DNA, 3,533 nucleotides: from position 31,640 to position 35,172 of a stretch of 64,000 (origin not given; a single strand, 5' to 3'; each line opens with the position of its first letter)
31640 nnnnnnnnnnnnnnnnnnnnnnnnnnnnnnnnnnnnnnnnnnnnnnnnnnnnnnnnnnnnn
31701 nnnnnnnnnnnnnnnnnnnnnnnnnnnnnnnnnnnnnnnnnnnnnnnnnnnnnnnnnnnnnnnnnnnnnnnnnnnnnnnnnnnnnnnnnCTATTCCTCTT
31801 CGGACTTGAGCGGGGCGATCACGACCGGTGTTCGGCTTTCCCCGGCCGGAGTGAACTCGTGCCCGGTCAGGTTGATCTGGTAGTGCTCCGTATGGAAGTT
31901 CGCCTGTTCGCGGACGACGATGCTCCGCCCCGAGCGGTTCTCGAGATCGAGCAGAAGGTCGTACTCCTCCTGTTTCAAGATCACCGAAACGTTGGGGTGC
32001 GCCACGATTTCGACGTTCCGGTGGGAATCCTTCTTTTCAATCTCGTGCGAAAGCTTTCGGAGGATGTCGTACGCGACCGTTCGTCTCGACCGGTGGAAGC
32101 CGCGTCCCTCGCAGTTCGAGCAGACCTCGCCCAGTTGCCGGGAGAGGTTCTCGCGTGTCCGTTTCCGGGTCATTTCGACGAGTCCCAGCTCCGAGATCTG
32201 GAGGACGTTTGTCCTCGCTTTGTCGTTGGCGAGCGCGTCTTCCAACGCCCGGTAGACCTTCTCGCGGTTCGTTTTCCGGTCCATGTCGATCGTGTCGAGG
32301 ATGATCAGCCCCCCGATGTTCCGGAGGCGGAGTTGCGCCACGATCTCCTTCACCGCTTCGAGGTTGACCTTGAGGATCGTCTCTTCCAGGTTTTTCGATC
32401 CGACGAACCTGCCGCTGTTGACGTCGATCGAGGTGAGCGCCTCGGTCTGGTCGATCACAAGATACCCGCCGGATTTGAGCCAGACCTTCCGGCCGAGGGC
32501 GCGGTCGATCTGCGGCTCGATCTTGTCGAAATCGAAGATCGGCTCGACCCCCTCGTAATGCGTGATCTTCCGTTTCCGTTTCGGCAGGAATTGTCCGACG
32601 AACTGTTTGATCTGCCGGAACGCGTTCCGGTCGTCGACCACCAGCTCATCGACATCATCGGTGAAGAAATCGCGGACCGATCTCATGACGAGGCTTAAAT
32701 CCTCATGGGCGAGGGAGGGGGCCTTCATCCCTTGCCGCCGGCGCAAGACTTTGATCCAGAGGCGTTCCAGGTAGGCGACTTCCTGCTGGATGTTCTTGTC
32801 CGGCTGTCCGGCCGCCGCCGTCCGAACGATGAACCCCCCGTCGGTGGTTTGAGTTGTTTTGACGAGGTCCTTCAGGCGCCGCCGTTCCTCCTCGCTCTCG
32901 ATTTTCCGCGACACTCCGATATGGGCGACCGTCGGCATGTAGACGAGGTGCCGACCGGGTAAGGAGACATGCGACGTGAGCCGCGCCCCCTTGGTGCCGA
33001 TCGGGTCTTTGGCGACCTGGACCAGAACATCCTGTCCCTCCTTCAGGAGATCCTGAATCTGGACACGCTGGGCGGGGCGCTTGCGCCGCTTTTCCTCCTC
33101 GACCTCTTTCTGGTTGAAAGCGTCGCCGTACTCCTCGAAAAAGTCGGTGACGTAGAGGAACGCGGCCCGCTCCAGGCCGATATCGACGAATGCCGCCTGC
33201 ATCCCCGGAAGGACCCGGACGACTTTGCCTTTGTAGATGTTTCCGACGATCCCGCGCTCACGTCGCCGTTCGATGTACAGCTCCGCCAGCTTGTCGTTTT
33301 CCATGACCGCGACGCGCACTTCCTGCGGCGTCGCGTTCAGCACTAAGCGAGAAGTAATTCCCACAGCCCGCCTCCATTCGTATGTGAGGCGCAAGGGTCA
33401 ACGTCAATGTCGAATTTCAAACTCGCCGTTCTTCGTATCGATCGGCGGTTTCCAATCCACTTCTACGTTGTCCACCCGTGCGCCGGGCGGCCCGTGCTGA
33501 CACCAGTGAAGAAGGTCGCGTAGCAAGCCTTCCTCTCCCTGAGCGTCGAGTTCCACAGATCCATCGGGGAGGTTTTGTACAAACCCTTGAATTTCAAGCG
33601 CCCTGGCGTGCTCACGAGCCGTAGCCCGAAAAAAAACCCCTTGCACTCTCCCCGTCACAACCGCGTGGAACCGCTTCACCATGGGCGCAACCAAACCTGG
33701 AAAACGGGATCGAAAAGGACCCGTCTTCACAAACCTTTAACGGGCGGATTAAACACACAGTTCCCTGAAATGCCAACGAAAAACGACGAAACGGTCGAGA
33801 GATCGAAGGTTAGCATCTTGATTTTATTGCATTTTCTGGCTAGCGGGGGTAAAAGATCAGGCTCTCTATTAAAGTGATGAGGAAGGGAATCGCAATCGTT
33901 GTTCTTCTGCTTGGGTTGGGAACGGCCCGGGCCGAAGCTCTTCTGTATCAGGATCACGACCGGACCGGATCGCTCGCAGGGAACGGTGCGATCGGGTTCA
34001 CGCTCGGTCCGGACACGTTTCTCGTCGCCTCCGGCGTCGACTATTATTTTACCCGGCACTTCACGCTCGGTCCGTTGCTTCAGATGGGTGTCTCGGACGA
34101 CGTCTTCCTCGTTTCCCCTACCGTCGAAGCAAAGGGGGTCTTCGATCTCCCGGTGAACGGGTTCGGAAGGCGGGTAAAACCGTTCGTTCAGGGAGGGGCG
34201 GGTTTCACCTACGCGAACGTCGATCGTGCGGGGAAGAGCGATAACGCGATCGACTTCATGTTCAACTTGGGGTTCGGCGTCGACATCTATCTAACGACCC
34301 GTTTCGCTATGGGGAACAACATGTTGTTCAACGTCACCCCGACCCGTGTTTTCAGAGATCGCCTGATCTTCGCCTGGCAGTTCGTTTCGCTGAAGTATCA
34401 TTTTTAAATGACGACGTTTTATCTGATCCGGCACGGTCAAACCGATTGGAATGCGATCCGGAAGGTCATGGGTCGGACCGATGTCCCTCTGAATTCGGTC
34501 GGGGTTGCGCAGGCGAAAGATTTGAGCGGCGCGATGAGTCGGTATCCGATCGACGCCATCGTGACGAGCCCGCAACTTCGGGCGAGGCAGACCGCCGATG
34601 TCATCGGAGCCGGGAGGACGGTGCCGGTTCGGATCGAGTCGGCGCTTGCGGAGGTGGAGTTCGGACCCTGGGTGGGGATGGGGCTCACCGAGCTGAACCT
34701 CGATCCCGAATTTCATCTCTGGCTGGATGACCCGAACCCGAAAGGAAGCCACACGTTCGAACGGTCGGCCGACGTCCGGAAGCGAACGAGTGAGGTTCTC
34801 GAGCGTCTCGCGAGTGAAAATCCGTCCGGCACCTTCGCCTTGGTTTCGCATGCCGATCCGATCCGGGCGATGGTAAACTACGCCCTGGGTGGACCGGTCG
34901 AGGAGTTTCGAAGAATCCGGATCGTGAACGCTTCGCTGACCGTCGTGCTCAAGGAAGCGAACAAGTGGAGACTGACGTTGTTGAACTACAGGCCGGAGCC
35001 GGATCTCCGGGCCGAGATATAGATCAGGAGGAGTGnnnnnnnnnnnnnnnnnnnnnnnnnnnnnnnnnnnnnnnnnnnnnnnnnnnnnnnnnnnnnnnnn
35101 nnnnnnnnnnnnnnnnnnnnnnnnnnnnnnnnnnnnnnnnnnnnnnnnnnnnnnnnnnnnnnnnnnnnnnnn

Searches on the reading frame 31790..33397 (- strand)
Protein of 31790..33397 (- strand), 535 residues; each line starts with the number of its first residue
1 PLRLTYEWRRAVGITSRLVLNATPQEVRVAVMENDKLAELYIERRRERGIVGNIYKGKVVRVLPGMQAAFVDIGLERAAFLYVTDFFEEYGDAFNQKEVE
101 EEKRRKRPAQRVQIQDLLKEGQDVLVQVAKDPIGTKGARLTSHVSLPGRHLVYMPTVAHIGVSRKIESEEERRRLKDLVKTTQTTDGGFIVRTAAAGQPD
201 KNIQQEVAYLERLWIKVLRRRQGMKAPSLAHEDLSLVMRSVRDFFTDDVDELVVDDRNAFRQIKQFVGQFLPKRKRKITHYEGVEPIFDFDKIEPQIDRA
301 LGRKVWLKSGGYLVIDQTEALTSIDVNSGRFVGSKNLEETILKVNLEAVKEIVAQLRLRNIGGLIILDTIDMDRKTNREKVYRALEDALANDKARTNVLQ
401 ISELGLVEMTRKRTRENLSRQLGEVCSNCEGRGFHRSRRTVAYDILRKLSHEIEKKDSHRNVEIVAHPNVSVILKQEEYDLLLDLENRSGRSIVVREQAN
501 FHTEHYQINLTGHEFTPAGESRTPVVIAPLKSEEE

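Call 33: search_protein_families(library=pfam, proteins=[window:31790-33397:-], max_evalue=0.00001)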
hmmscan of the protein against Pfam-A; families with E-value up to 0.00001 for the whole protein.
window:31790-33397:- (535 aa): 2 families
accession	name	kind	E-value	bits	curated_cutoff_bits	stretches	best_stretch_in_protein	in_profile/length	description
PF10150.14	RNase_E_G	-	1.9e-104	349.3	25.5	1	145-414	1-270/270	Ribonuclease E/G family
PF20833.2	RNase_E_G_Thio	-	2.5e-12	47.2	26.8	1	425-509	1-84/86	RNase E/G, Thioredoxin-like domain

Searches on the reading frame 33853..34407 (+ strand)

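Call 33: search_protein_families(library=pfam, proteins=[window:33853-34407:+], max_evalue=0.00001)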
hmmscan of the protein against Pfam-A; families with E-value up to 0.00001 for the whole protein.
window:33853-34407:+ (184 aa): 1 family
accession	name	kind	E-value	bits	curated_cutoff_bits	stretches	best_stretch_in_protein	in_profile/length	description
PF13505.12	OMP_b-brl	-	7.8e-06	26.6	28.7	0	55-153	43-146/175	Outer membrane protein beta-barrel domain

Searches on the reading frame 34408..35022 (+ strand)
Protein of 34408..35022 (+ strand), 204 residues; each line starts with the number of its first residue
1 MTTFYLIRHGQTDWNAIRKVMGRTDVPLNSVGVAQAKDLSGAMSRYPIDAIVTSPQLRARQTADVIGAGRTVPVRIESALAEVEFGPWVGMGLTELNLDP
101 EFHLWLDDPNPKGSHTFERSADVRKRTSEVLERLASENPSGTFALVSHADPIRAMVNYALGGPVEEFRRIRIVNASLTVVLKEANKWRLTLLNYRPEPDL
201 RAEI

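Call 33: search_protein_families(library=pfam, proteins=[window:34408-35022:+], max_evalue=0.00001)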
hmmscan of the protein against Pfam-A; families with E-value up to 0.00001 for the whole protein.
window:34408-35022:+ (204 aa): 1 family
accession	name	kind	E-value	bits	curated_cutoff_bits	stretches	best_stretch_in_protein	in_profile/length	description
PF00300.27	His_Phos_1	-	3.6e-52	177.3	21.7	1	4-193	1-192/194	Histidine phosphatase superfamily (branch 1)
